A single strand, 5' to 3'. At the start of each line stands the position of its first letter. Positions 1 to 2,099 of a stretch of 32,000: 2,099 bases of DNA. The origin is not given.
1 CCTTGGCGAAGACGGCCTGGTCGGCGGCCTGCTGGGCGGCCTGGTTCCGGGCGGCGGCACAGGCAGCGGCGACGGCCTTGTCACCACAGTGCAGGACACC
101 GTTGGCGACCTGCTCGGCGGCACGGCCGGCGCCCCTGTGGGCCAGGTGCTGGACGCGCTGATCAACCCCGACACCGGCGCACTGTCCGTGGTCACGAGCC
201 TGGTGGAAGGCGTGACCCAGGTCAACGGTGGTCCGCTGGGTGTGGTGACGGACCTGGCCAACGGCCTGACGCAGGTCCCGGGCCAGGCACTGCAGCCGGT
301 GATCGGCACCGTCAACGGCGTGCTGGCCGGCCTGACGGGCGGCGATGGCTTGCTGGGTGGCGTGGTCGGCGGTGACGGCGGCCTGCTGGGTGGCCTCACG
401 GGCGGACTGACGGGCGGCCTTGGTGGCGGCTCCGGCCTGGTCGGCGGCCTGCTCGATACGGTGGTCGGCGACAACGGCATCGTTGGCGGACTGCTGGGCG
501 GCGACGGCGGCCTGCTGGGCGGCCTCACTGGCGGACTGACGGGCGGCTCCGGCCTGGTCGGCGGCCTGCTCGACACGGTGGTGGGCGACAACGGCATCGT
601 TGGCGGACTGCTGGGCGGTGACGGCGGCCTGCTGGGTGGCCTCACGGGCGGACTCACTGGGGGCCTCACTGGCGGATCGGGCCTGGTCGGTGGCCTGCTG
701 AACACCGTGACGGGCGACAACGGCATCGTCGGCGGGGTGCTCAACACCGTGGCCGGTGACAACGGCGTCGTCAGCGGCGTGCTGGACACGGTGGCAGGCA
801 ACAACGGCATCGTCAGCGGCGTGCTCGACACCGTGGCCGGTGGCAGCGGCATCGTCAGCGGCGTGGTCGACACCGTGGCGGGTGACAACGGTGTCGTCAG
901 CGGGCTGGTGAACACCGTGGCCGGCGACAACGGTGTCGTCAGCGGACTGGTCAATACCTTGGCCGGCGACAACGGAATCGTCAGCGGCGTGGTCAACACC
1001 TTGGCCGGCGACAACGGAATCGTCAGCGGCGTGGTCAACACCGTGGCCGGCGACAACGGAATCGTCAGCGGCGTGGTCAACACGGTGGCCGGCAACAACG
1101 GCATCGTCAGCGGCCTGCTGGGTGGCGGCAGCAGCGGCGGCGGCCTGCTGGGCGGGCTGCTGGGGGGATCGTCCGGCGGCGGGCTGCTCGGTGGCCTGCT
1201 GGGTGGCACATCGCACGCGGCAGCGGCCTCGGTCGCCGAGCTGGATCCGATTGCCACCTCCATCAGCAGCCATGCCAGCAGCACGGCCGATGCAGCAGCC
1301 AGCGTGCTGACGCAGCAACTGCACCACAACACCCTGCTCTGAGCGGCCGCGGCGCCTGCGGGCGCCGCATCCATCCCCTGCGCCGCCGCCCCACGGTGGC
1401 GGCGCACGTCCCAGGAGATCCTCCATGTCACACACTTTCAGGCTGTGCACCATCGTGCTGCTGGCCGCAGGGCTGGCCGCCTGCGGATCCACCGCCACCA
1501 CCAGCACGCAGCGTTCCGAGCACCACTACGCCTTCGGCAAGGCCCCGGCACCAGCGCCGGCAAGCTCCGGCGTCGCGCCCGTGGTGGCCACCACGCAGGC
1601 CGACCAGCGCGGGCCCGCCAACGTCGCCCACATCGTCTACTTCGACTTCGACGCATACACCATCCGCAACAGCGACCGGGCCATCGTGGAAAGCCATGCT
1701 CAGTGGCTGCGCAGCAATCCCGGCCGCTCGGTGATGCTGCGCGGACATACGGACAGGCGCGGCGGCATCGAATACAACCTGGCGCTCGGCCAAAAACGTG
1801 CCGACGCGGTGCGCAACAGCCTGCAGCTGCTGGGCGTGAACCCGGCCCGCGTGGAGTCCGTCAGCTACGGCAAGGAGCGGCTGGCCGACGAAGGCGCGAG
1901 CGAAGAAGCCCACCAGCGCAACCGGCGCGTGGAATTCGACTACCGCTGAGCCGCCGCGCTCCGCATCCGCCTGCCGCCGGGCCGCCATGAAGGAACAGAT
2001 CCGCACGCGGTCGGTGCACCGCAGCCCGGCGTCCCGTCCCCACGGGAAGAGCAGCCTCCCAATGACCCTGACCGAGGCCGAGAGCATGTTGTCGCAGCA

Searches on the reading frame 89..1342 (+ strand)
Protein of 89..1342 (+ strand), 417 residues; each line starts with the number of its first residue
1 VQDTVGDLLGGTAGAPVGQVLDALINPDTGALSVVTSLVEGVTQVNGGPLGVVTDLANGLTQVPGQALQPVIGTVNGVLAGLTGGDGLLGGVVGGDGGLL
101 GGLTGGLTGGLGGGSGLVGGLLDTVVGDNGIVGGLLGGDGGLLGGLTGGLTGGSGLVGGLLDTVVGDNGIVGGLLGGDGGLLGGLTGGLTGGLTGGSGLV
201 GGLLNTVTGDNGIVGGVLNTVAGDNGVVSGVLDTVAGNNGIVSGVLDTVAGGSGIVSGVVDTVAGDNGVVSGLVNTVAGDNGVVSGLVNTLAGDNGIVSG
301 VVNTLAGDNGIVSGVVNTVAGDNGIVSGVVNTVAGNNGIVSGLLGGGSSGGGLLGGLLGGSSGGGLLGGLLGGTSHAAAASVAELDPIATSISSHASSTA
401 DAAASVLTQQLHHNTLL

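Call 5: search_protein_families(library=pfam, proteins=[window:89-1342:+], max_evalue=0.01)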
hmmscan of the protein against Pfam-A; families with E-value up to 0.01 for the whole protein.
window:89-1342:+ (417 aa): 1 family
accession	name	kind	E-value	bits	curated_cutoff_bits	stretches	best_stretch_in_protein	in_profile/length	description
PF21300.2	LbR_Ice_bind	-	6.5e-15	55.4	30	2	266-342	20-97/97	Grass antifreeze beta roll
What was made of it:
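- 2..1342 (+): 3' part of the giant adhesin gene, the likely T1SS cargo; it runs off the left edge of the window. It has 14-aa Gly-rich repeats, and Pfam LbR_Ice_bind matches at E 6.5e-15 (call 5).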

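Call 6: search_protein_families(library=ncbifam, proteins=[window:89-1342:+], max_evalue=0.01)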
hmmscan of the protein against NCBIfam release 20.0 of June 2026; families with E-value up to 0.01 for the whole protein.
window:89-1342:+ (417 aa): 0 families

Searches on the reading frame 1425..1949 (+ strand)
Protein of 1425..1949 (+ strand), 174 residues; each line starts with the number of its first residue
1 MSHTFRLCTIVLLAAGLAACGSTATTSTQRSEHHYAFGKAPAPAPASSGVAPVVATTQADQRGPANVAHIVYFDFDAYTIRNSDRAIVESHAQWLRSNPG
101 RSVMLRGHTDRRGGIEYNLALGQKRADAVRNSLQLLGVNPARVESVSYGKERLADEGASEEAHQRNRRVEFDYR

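Call 5: search_protein_families(library=pfam, proteins=[window:1425-1949:+], max_evalue=0.01)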
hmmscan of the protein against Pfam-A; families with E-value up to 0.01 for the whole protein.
window:1425-1949:+ (174 aa): 1 family
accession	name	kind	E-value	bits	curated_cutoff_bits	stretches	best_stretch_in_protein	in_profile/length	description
PF00691.25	OmpA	-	3.5e-23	82.2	27.2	1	72-167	1-98/98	OmpA family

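Call 6: search_protein_families(library=ncbifam, proteins=[window:1425-1949:+], max_evalue=0.01)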
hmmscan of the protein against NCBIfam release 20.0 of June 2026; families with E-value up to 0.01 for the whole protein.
window:1425-1949:+ (174 aa): 31 families (the best 25 are shown)
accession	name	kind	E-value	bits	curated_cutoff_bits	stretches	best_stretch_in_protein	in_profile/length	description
TIGR02802.1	Pal_lipo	equivalog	6.5e-36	122.6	125.35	1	71-172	2-103/104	peptidoglycan-associated lipoprotein Pal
NF008067.1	PRK10802.1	equivalog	2.9e-30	105.4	261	1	11-169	13-167/171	peptidoglycan-associated lipoprotein Pal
NF053611.1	YiaD_Gzip_OmpA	equivalog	2.5e-21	76.3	175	1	66-171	99-204/206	YiaD family glycine zipper/OmpA-like lipoprotein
NF053613.1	OMP_toxin_LptF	equivalog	3.3e-20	72.8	400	1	62-171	134-243/256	lipotoxin F family OmpA-related lipoprotein LptF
NF053607.1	CHU_0125_OmpA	equivalog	2e-18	66.2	620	1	69-171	531-634/639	CHU_0125 family OmpA-like outer membrane integrity protein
NF045787.1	OmpABordt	equivalog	2.6e-15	56.6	200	1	43-171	54-187/194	outer membrane protein OmpA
NF053585.1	OMP_LP_YfiB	equivalog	5.3e-15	55.6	128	1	67-169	54-156/163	outer membrane lipoprotein YfiB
NF052230.1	T9SS_PorE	exception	1.5e-14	53.2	600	1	69-152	515-598/648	PorE family type IX secretion system protein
NF053612.1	anchor_PA1041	equivalog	7.3e-14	52.3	250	1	69-171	131-233/236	PA1041 family peptidoglycan-binding anchor lipoprotein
NF033763.1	exchanger_TraB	exception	2.2e-13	49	700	1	71-171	394-495/522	outer membrane exchange protein TraB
TIGR03789.1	pdsO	hypoth_equivalog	1.1e-12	48.2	152.2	1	88-170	158-240/243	sortase-associated OmpA-like protein PdsO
NF007804.1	PRK10510.1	equivalog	4.2e-10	39.4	307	1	65-171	108-214/219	OmpA family lipoprotein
NF047726.1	AutTranAdhPGAsTpgA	equivalog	6.9e-10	38.5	350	1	57-161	146-249/268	trimeric autotransporter adhesin/peptidogylcan-associated protein TpgA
TIGR03350.1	type_VI_ompA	equivalog_domain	3e-09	36.9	139.8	1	73-171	34-135/137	type VI secretion system protein TssL, long form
NF008071.1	PRK10808.1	equivalog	1.1e-08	34.9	277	1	39-161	212-325/358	porin OmpA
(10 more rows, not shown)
